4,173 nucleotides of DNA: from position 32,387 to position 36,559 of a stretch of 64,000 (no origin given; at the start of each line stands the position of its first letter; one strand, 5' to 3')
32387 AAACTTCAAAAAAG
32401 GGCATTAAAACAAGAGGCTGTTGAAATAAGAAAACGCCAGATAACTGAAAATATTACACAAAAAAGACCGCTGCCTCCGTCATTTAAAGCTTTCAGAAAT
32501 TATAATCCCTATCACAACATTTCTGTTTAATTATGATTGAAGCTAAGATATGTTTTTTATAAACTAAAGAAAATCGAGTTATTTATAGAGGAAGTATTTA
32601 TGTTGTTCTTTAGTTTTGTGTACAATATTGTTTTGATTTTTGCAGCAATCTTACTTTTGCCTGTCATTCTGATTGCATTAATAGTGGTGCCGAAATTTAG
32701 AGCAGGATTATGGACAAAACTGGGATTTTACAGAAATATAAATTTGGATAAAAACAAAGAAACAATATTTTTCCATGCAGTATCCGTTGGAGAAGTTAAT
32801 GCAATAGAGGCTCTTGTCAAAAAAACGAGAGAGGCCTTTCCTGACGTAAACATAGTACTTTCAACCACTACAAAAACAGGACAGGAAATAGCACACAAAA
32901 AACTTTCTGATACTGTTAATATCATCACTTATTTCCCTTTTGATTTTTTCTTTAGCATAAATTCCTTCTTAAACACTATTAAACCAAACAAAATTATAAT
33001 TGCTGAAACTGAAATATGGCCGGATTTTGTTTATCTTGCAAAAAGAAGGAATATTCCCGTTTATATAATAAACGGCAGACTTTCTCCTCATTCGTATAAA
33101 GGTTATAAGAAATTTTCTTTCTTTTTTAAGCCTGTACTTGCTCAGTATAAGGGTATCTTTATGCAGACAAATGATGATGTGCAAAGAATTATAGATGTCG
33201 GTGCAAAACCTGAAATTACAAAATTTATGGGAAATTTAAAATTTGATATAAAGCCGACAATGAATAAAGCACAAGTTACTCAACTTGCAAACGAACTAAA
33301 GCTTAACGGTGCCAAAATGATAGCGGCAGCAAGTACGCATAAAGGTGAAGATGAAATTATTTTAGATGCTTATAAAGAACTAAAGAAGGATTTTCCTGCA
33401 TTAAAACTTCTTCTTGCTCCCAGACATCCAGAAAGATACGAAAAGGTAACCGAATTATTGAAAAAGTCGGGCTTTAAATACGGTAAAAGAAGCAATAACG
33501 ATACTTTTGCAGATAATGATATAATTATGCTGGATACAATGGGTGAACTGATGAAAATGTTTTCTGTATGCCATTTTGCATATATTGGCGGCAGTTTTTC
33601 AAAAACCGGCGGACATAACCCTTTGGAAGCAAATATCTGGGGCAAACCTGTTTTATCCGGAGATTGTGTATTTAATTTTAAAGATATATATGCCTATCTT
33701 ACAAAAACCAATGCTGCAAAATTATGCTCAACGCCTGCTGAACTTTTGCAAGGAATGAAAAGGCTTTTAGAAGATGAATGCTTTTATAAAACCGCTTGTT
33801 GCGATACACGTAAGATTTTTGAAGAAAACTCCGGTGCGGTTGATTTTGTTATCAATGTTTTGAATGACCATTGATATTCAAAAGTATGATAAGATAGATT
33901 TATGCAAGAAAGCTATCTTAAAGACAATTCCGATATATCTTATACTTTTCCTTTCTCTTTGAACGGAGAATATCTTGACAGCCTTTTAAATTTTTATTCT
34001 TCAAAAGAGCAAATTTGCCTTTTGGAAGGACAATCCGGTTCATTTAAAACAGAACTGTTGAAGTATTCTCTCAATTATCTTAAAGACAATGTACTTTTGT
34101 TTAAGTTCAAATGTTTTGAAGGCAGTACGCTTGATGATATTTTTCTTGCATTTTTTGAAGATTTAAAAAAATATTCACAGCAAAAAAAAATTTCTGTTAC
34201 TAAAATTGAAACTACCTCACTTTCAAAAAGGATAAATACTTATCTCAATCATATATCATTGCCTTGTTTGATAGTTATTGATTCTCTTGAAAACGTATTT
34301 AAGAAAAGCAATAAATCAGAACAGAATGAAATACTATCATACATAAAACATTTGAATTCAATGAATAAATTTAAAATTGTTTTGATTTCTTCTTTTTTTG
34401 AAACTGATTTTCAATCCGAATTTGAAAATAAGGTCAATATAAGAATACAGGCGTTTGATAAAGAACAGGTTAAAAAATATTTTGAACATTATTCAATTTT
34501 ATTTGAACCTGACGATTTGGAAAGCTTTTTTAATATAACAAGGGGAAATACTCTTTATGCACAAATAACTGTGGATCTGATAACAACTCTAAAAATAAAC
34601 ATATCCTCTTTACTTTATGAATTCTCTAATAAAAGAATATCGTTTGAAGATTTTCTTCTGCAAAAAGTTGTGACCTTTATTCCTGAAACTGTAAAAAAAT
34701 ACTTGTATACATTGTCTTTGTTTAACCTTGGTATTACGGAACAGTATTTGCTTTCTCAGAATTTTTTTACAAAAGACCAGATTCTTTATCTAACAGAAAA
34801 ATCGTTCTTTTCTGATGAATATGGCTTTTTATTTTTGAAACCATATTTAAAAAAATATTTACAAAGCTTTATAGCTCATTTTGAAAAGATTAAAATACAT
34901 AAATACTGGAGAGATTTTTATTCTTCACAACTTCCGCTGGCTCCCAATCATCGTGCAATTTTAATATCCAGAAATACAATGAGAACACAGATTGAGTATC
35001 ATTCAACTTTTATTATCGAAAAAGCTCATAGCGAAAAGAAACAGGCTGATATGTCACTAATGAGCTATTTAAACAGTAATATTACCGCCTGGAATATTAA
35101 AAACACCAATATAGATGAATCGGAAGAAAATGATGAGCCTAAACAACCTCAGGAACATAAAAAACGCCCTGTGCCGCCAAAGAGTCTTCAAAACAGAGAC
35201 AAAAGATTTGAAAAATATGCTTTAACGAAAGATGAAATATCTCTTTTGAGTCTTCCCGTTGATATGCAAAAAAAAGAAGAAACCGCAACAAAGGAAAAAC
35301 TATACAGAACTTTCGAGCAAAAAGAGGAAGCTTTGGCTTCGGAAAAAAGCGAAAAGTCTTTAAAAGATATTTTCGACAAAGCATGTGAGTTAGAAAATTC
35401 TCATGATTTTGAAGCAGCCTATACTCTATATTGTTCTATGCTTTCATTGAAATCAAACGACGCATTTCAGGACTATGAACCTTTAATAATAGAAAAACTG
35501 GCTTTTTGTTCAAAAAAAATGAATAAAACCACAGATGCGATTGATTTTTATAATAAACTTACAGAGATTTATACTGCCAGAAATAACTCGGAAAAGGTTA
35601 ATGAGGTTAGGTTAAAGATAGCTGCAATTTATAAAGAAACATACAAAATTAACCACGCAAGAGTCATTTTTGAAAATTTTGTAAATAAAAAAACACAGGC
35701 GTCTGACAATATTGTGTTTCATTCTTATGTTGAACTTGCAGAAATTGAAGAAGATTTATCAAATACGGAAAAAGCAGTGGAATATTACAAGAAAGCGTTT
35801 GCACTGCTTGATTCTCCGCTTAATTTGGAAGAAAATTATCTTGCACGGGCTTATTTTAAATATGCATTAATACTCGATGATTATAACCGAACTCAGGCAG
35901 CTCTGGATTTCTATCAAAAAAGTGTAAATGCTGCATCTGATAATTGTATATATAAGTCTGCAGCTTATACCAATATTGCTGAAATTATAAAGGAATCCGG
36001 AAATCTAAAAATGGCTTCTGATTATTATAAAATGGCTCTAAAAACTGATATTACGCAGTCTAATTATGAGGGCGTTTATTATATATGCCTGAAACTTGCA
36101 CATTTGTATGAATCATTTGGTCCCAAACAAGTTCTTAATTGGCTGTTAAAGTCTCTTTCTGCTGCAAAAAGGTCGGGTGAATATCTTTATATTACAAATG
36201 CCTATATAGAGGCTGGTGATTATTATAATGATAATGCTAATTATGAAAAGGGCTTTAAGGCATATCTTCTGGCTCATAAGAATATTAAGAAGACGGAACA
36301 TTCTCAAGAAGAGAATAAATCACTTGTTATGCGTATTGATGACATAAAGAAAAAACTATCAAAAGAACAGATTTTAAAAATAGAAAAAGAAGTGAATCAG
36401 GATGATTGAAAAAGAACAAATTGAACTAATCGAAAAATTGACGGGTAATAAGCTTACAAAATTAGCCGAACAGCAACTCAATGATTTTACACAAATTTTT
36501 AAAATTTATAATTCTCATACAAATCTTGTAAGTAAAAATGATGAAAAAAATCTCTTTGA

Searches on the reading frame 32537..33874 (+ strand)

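Call 78: search_protein_families(library=pfam, proteins=[window:32537-33874:+], max_evalue=0.000001)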
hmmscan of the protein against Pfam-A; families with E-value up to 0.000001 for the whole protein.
window:32537-33874:+ (445 aa): 1 family
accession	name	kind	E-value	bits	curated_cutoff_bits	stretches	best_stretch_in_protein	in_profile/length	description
PF04413.22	Glycos_transf_N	-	9.1e-59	198.4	23.9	1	59-238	4-179/179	3-Deoxy-D-manno-octulosonic-acid transferase (kdotransferase)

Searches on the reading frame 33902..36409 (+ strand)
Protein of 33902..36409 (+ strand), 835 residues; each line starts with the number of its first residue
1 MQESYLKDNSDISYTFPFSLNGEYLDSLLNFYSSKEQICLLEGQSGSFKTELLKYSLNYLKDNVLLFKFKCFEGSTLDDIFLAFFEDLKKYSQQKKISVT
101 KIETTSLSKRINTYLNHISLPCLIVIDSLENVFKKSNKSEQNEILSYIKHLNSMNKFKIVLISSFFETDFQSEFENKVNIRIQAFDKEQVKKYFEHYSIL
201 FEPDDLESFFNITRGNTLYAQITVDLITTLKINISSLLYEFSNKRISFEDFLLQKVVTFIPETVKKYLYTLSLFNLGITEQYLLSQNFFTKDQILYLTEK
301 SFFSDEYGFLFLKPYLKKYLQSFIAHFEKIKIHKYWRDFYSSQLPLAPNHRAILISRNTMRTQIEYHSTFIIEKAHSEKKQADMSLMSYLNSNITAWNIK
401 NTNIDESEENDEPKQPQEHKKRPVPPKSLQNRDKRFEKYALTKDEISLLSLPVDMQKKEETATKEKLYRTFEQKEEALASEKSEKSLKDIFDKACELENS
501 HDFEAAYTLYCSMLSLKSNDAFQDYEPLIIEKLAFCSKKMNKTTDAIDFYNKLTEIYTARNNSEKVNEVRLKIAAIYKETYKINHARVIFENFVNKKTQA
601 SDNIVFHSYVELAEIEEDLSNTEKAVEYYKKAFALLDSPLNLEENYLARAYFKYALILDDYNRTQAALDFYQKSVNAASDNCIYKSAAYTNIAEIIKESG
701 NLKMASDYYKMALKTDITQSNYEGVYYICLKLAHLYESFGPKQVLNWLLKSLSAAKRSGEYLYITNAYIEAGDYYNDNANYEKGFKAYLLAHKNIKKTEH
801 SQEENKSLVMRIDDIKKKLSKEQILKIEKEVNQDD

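Call 21: search_protein_families(library=pfam, proteins=[window:33902-36409:+], max_evalue=0.0001)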
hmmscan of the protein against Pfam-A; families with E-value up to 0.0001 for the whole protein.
window:33902-36409:+ (835 aa): 3 families
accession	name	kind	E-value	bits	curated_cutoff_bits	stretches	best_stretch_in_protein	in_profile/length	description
PF13424.12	TPR_12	-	1.8e-11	44.5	30.1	1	607-678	4-75/77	Tetratricopeptide repeat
PF13401.12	AAA_22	-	2.4e-08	34.8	27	1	35-162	4-121/130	AAA domain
PF07719.23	TPR_2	-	5.2e-05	23.5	27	0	609-635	4-30/34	Tetratricopeptide repeat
